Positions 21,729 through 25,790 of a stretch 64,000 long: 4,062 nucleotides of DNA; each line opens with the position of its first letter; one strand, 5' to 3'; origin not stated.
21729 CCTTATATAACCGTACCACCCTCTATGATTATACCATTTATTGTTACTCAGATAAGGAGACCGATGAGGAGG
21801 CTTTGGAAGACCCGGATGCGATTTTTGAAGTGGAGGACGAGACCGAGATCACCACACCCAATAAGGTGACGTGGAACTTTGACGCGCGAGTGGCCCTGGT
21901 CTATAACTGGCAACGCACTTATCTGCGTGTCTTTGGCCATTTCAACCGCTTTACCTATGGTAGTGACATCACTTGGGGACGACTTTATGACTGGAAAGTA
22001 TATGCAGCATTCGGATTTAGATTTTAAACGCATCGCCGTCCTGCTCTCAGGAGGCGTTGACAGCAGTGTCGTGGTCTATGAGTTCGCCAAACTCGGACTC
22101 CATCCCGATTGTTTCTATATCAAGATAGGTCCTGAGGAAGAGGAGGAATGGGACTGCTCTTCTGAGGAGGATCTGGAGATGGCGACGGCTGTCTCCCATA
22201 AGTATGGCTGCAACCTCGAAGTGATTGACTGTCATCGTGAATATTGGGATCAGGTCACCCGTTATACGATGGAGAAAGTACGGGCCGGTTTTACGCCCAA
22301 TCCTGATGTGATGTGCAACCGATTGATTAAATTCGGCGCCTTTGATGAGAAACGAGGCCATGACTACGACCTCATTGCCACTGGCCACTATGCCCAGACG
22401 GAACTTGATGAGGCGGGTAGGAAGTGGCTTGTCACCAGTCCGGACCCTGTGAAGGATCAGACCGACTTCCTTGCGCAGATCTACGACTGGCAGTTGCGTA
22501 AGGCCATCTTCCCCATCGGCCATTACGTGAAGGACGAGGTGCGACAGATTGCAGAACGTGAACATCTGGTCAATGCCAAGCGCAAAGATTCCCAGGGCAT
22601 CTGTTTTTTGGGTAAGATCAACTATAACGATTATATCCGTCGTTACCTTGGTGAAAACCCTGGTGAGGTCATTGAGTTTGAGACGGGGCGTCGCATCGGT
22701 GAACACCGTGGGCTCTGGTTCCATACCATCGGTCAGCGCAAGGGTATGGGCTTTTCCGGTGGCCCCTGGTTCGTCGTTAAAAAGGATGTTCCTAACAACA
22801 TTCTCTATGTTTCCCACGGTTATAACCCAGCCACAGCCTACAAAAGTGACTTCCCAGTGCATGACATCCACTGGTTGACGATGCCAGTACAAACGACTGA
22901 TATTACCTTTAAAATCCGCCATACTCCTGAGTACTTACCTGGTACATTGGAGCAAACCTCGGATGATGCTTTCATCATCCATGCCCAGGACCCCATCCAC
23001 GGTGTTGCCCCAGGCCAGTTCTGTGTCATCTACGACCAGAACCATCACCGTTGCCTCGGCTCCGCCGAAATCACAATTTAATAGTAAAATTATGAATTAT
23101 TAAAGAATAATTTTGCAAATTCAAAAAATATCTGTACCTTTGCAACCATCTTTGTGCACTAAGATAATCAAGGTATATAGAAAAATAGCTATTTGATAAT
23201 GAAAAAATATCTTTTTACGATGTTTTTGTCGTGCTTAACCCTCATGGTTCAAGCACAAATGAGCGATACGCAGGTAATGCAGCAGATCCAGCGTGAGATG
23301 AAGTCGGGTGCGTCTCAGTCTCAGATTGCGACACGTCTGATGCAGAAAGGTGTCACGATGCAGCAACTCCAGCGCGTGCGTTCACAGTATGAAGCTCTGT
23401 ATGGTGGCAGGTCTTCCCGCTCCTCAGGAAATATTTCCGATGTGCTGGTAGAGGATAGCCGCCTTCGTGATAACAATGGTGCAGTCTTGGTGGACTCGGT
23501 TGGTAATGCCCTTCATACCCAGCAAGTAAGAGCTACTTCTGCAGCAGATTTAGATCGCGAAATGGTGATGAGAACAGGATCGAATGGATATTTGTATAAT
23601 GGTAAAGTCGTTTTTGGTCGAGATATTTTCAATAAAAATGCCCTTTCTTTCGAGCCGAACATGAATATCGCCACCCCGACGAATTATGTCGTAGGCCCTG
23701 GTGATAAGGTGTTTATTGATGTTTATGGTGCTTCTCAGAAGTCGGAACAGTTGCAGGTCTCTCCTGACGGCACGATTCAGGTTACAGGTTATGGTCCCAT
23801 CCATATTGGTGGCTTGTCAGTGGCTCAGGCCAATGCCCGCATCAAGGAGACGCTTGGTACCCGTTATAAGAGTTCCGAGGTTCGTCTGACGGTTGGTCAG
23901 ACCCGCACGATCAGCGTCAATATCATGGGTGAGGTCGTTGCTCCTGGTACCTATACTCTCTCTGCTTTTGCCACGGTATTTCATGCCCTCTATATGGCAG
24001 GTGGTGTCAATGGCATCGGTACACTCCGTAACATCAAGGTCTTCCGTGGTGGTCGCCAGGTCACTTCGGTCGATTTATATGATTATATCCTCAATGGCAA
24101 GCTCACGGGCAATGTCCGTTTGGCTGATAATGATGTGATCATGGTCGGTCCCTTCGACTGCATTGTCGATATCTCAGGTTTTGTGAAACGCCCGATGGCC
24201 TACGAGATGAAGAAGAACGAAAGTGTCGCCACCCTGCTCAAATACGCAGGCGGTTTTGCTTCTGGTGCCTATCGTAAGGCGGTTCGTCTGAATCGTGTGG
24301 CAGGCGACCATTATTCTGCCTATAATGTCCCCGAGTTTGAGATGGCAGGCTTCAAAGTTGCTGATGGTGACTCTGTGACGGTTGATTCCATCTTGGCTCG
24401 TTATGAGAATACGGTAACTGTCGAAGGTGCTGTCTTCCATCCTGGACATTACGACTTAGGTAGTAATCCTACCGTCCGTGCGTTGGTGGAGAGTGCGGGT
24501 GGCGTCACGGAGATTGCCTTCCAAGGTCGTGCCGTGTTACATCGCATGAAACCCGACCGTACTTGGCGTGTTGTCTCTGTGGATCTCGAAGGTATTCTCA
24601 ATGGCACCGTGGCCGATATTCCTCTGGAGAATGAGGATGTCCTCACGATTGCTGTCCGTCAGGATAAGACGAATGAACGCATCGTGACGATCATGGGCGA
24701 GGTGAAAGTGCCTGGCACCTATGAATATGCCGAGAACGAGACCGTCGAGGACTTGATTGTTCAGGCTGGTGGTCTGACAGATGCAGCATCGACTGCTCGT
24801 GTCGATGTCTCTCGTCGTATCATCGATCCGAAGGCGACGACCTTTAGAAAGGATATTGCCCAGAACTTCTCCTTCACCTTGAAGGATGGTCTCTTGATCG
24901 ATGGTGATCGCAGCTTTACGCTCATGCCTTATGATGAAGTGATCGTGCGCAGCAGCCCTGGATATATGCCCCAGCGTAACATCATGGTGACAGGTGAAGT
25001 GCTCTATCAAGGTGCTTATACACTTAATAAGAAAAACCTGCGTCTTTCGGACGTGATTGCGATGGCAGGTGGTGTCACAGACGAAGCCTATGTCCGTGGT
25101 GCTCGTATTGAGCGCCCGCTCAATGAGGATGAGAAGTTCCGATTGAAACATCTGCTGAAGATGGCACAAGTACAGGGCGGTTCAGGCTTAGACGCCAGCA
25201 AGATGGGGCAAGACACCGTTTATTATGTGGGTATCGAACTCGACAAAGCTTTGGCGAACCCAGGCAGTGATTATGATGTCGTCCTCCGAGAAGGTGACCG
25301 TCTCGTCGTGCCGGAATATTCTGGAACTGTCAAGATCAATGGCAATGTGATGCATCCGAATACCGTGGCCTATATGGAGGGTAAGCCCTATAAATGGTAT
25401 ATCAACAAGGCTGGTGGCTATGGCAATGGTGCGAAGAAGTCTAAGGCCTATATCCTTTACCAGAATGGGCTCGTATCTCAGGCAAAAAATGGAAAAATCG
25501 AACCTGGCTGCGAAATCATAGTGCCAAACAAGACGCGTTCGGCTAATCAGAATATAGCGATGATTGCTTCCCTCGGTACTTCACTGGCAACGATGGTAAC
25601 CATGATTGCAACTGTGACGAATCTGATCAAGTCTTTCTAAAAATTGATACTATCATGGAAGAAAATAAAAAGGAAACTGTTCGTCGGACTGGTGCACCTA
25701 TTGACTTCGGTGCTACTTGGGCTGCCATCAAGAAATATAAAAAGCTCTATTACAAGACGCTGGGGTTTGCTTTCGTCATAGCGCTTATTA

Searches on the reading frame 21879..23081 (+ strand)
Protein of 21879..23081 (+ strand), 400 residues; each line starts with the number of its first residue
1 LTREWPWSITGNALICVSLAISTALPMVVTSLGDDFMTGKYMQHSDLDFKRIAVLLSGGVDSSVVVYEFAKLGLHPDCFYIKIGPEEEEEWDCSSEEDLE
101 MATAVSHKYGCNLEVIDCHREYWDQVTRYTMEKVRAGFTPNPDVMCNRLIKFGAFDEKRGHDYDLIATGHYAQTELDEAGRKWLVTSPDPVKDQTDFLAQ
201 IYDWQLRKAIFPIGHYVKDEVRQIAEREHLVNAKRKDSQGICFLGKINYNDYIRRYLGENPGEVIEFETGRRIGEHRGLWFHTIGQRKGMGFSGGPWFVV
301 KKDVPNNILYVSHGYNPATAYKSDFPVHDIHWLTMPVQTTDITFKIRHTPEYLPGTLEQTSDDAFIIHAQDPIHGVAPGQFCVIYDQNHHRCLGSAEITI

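Call 47: search_protein_families(library=pfam, proteins=[window:21879-23081:+], max_evalue=0.0001)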
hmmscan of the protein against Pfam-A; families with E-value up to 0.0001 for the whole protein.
window:21879-23081:+ (400 aa): 3 families
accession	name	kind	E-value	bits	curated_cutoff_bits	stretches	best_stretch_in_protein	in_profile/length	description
PF03054.22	tRNA_Me_trans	-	5.7e-59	199.6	20.6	1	50-246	1-202/202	tRNA methyl transferase HUP domain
PF20259.3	tRNA_Me_trans_M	-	9.1e-23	80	27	1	251-313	2-66/66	tRNA methyl transferase PRC-barrel domain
PF20258.4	tRNA_Me_trans_C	-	5.6e-15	55.9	20.6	1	325-398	4-77/77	Aminomethyltransferase beta-barrel domain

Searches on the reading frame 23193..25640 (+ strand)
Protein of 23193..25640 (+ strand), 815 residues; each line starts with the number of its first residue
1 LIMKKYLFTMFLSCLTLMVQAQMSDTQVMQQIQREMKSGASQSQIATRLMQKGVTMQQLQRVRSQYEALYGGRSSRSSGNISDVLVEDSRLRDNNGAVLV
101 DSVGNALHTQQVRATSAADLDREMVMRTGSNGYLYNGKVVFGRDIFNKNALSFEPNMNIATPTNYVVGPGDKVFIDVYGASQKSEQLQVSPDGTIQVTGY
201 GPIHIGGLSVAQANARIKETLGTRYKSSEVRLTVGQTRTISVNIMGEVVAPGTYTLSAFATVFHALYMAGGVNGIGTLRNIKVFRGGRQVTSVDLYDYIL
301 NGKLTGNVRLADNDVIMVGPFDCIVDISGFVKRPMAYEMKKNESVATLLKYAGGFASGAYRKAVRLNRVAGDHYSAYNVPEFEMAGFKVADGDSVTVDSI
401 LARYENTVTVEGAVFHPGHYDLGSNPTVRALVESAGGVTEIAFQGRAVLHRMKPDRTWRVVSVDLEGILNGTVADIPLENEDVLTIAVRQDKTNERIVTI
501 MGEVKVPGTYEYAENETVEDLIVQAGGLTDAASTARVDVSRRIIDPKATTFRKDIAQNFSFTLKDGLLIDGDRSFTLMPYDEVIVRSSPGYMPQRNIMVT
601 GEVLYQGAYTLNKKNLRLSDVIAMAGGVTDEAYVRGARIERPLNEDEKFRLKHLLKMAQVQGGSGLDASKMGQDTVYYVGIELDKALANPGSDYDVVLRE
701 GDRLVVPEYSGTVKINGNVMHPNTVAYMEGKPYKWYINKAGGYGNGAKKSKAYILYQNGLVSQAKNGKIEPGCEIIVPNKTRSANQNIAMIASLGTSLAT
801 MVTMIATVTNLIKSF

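Call 47: search_protein_families(library=pfam, proteins=[window:23193-25640:+], max_evalue=0.0001)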
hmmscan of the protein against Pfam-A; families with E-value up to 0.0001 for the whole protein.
window:23193-25640:+ (815 aa): 3 families
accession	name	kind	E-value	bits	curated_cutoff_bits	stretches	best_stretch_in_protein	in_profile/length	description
PF10531.15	SLBB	-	1.8e-52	175.4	27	5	497-541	1-45/55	SLBB domain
PF22461.2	SLBB_2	-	2.9e-36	123.8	27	2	242-318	3-79/79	SLBB domain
PF02563.21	Poly_export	-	2.7e-17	63.1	28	1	161-234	3-76/77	Polysaccharide biosynthesis/export protein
